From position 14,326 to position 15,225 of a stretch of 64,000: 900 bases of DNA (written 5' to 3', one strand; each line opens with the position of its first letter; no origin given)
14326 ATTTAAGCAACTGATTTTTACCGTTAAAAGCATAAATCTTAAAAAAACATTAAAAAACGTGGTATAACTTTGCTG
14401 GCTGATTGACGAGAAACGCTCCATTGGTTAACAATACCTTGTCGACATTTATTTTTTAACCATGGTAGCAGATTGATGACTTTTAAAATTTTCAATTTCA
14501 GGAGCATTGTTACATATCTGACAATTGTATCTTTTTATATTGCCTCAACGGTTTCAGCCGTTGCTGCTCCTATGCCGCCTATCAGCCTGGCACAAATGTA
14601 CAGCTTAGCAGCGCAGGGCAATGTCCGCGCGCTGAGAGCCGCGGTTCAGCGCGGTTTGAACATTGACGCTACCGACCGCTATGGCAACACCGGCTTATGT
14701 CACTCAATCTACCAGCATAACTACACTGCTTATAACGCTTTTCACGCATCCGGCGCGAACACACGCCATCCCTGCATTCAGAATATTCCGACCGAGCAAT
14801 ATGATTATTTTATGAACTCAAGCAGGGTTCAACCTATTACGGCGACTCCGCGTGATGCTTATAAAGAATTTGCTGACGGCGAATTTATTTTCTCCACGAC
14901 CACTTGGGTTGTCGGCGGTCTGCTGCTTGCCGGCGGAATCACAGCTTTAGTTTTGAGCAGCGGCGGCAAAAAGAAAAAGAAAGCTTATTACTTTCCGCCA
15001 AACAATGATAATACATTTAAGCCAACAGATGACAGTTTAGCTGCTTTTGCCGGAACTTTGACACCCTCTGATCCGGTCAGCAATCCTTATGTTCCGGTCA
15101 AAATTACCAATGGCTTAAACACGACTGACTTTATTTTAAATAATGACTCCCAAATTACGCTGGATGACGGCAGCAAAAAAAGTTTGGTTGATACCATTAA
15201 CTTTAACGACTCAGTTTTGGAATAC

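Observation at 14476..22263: Giant autotransporter (2595 aa) with an atypical N-terminus: signal peptide, ankyrin-like repeat, hydrophobic segment and poly-Lys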

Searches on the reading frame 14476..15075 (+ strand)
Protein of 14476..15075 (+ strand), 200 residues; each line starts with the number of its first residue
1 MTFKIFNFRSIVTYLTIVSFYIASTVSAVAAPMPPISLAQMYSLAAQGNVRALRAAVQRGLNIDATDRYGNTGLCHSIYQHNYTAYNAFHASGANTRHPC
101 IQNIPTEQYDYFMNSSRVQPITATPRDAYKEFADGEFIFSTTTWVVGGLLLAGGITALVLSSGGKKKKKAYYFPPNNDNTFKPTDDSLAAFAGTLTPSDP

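Call 5: search_protein_families(library=pfam, proteins=[window:14476-15075:+], max_evalue=1)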
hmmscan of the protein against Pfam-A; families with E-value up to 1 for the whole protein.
window:14476-15075:+ (200 aa): 2 families
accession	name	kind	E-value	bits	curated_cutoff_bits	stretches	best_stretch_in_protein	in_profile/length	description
PF13637.12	Ank_4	-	0.00021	22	22.7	1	43-83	3-43/50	Ankyrin repeats (many copies)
PF13857.12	Ank_5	-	0.11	13.4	27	1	58-90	3-36/56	Ankyrin repeats (many copies)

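Call 6: search_protein_families(library=ncbifam, proteins=[window:14476-15075:+], max_evalue=1)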
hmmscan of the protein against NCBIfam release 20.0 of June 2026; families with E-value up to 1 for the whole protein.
window:14476-15075:+ (200 aa): 0 families

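Call 26: find_homologous_proteins(query=A3, max_evalue=0.001)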
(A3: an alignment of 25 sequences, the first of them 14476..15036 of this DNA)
Query A3 (25 sequences) (187 aa, profile of the alignment): 49 proteins with E <= 0.001 among 8000 candidates.
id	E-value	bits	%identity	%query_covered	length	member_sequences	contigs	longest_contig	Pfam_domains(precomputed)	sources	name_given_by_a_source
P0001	1.4e-86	307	83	100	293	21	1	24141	-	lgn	-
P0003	8.5e-82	291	86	86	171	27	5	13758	-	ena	-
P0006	3.8e-79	283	60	91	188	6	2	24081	-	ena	-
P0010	2.3e-78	280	45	79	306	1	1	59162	-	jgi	jgi:hypothetical protein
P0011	2.2e-75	270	48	75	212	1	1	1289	-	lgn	-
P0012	1.1e-68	249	43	77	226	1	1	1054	-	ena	-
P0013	1.7e-68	248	45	76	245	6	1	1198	-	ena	-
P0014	4.2e-68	247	43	71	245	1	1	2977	-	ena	-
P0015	6.9e-67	243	44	73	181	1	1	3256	-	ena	-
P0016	1.0e-64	236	41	82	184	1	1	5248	-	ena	-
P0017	3.9e-64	234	47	60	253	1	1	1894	-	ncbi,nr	ncbi:MAG: hypothetical protein ILA52_02775, partial [Alphaproteobacteria bacterium]|nr:hypothetical 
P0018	4.6e-63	230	44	75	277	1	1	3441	PF21680.3,PF13932.16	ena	-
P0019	1.2e-60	222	45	75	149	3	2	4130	-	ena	-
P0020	6.3e-60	220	49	70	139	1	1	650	-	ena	-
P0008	1.6e-59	219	44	68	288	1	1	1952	-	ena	-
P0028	1.3e-39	154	37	89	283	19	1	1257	-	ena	-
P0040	1.5e-33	134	45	55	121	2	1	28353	-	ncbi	-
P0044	1.1e-32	131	35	66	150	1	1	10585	-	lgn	-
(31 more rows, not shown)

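Call 28: find_encoding_contigs(protein=P0040, flank=10000, max_places=3)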
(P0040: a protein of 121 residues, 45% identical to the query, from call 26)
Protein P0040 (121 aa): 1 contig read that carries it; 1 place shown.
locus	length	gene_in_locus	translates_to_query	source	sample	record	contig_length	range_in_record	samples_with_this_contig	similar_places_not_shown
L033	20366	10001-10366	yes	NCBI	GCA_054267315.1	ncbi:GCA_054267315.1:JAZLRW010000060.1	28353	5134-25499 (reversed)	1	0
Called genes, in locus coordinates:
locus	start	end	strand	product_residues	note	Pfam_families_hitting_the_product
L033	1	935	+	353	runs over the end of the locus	PF02424:ApbE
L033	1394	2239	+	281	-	PF04060:FeS, PF13370:Fer4_13 (faint), PF12838:Fer4_7, PF13187:Fer4_9 (weak), PF13237:Fer4_10 (weak), PF12797:Fer4_2 (weak), PF00037:Fer4 (weak), PF12837:Fer4_6 (weak)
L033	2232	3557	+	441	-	PF13375:RnfC_N, PF01512:Complex1_51K, PF13534:Fer4_17 (faint), PF00037:Fer4 (faint), PF12797:Fer4_2 (faint), PF12838:Fer4_7, PF13187:Fer4_9, PF13237:Fer4_10, +2 more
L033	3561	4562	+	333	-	PF03116:NQR2_RnfD_RnfE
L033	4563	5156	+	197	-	PF04205:FMN_bind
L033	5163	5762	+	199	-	PF02508:Rnf-Nqr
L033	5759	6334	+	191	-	PF02508:Rnf-Nqr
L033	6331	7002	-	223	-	PF03167:UDG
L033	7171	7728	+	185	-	PF13505:OMP_b-brl, PF01389:OmpA_membrane (faint)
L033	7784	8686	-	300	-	-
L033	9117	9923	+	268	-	-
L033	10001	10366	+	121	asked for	-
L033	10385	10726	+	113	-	-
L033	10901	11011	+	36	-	-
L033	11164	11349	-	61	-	-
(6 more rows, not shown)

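Call 29: find_encoding_contigs(protein=P0044, flank=10000, max_places=3)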
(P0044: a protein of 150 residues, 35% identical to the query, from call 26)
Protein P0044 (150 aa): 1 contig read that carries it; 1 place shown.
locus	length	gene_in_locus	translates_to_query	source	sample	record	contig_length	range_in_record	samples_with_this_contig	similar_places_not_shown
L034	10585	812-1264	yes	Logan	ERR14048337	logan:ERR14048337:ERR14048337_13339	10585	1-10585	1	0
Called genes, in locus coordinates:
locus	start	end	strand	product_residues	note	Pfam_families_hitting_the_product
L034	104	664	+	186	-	PF02462:Opacity (faint), PF13505:OMP_b-brl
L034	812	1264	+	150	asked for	-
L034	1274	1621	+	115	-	-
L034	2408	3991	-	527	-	PF00005:ABC_tran, PF01078:Mg_chelatase (faint), PF13555:AAA_29 (faint), PF20720:nSTAND3 (faint), PF13304:AAA_21 (faint), PF08352:oligo_HPY (weak), PF02463:SMC_N (weak), PF00005:ABC_tran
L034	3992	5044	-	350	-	PF00528:BPD_transp_1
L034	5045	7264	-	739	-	-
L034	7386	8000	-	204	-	PF00163:Ribosomal_S4, PF01479:S4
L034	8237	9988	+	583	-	PF00515:TPR_1 (weak), PF13181:TPR_8 (weak), PF13414:TPR_11, PF23914:TPR_CcmH_CycH (weak), PF13432:TPR_16, PF08241:Methyltransf_11, PF08242:Methyltransf_12, PF13649:Methyltransf_25, +16 more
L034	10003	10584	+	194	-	?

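Call 33: search_protein_families(library=pfam, proteins=[P0040, P0044, P0010, P0028], max_evalue=1)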
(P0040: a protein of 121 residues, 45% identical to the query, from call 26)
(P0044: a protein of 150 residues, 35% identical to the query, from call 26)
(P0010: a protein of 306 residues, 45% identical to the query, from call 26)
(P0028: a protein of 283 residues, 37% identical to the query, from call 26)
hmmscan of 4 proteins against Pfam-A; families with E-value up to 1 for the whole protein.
P0040 (121 aa): 0 families

P0044 (150 aa): 3 families
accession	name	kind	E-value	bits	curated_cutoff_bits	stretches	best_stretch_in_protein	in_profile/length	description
PF13637.12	Ank_4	-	0.019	15.7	22.7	1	36-74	2-40/50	Ankyrin repeats (many copies)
PF12796.13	Ank_2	-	0.054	14.5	27.3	1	35-74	2-39/90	Ankyrin repeats (3 copies)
PF13857.12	Ank_5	-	0.23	12.4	27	1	52-74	3-26/56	Ankyrin repeats (many copies)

P0010 (306 aa): 1 family
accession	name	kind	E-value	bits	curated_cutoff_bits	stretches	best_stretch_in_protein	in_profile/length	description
PF13637.12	Ank_4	-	0.0016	19.2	22.7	1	43-82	3-42/50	Ankyrin repeats (many copies)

P0028 (283 aa): 2 families
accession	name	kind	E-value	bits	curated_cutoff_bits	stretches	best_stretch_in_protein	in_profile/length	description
PF13637.12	Ank_4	-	0.017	15.9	22.7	1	39-79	2-42/50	Ankyrin repeats (many copies)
PF19203.5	DUF5875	-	0.11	12.5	26.5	1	204-265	86-148/228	Family of unknown function (DUF5875)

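Call 34: search_solved_structures(query=A3, max_evalue=10, show_alignments=2)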
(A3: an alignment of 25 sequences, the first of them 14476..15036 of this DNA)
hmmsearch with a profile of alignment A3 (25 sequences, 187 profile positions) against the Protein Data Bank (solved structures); distinct sequences matched with E-value up to 10: 73 (the best 60 are shown).
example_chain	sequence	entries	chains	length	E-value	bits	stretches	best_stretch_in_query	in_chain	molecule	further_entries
5d66_A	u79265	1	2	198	4e-08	36.4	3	45-97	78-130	Uncharacterized protein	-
9jxq_C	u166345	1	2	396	1.1e-07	34.9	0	41-98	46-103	Kinase D-interacting substrate of 220 kDa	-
4rlv_A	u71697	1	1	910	1.1e-05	28.4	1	45-97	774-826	Ankyrin-1, Ankyrin-2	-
4rly_A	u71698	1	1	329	6e-05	26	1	38-77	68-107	Nav1.2 - AnkB chimera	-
9y6s_7F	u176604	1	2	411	8.5e-05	25.5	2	24-81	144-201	Ankyrin/TPR repeat protein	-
4qfv_A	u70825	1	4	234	0.0003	23.7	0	40-78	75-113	ANK-N5C-281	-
5y4d_A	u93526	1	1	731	0.00038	23.4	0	38-77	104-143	Ankyrin-1,Ankyrin-2,Ankyrin-2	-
9iq8_A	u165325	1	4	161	0.0015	21.5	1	35-94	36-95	Ankyrin-like protein AnkB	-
4tum_A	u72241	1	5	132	0.0041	20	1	41-93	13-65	Ankyrin repeat domain-containing protein 2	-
5eid_A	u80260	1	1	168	0.0042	20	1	41-93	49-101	Ankyrin repeat domain-containing protein 2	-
8fds_A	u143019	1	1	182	0.0059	19.5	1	57-96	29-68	Caseinolytic peptidase B protein homolog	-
5vkq_A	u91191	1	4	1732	0.0067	19.3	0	42-81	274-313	No mechanoreceptor potential C isoform L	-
7xc5_A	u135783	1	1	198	0.0075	19.2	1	57-96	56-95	Isoform 2 of Caseinolytic peptidase B protein homolog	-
6aun_A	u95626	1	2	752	0.0088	19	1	51-96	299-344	PLA2G6, iPLA2beta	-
4o60_A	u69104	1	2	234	0.015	18.2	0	40-82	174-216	ANK-N5C-317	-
5cea_A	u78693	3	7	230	0.055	16.4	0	13-81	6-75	Bd3460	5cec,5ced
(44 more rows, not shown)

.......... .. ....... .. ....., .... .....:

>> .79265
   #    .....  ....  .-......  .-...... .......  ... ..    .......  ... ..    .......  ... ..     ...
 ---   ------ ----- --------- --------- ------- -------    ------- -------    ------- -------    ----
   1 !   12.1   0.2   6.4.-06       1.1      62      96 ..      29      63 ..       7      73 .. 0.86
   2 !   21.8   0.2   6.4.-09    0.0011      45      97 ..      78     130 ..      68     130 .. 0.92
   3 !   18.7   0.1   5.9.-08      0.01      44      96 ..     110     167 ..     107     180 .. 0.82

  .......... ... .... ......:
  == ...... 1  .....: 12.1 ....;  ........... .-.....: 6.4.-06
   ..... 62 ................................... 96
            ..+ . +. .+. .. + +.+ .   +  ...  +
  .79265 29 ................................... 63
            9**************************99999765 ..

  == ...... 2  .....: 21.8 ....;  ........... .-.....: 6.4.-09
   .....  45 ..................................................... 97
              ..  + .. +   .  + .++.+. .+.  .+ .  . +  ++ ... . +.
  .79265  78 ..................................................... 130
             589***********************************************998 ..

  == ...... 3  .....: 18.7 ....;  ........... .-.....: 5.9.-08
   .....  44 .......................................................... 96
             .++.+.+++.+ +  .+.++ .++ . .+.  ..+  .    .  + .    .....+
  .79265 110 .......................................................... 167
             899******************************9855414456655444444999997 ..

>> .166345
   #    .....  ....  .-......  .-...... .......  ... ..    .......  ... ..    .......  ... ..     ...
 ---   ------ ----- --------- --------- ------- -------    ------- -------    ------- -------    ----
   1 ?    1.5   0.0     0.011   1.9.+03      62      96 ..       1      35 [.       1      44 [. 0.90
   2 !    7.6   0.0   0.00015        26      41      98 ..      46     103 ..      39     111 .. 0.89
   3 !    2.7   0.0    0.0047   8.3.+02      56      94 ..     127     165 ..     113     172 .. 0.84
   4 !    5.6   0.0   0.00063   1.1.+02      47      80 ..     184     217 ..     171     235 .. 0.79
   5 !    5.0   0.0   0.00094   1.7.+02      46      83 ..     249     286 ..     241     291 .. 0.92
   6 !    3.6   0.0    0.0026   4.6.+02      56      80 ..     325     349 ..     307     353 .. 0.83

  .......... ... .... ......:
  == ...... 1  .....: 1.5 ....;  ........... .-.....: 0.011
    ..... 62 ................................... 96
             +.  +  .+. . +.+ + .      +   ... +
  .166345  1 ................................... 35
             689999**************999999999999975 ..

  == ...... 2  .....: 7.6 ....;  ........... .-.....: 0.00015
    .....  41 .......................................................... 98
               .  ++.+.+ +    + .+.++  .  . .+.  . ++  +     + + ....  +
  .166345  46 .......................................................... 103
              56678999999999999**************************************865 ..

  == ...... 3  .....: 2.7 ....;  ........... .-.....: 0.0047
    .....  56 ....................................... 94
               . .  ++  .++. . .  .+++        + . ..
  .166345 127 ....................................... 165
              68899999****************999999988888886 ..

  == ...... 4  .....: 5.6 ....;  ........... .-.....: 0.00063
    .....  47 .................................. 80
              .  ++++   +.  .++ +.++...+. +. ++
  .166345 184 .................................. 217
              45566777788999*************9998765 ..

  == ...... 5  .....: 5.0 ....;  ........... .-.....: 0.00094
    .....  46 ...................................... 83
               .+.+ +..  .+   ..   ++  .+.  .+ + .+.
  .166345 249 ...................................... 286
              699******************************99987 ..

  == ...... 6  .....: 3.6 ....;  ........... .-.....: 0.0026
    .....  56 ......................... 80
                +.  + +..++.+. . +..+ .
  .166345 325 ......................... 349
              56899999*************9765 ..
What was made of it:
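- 14572..14880 (+): Ankyrin-like domain, residues ~33-135: two Ank-type helix pairs plus extra helices. Invariant C75 (14698-14700) and C100 (14773-14775). Family profile against PDB ankyrin proteins, E 4e-8 to 1e-5 (call 34).
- On Ankyrin repeat (Pfam clan Ank): Nearly all of the 60 listed hits are ankyrin proteins (call 34).
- Checked: The family profile hits solved ankyrin proteins at E 4e-8 to 1e-5 (call 34).
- Solved bacterial periplasmic-type ankyrin proteins (AnkB 9iq8, Bd3460 5cea) appear among the profile hits (call 34).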

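Call 81: search_protein_families(library=pfam, alignment_id=A3, max_evalue=0.01)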
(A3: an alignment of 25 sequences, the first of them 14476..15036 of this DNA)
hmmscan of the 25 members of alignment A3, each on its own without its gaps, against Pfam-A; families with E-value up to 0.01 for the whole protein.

A. member 1, window:14476-15036:+ (187 aa): 1 family
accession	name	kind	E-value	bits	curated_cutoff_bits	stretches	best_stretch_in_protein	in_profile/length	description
PF13637.12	Ank_4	-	0.00019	22.1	22.7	1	43-83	3-43/50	Ankyrin repeats (many copies)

B. families by the number of members that match (of 25 scanned): 3 families
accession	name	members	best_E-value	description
PF13637.12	Ank_4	19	4.9e-06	Ankyrin repeats (many copies)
PF12796.13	Ank_2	4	0.00011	Ankyrin repeats (3 copies)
PF13857.12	Ank_5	2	0.0014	Ankyrin repeats (many copies)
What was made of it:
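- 14572..14880 (+): Ank_4 at 22 bits, just under the cut-off (calls 5, 81).
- On Ankyrin repeat (Pfam clan Ank): 19 of 25 relatives hit at E<=0.01, the best at 4.9e-6 (call 81).
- Checked: The ankyrin call is just below Pfam's threshold for the single sequence (Ank_4, 22.0-22.1 bits against 22.7; calls 5, 81). 19 of 25 relatives hit Ank_4 (call 81).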
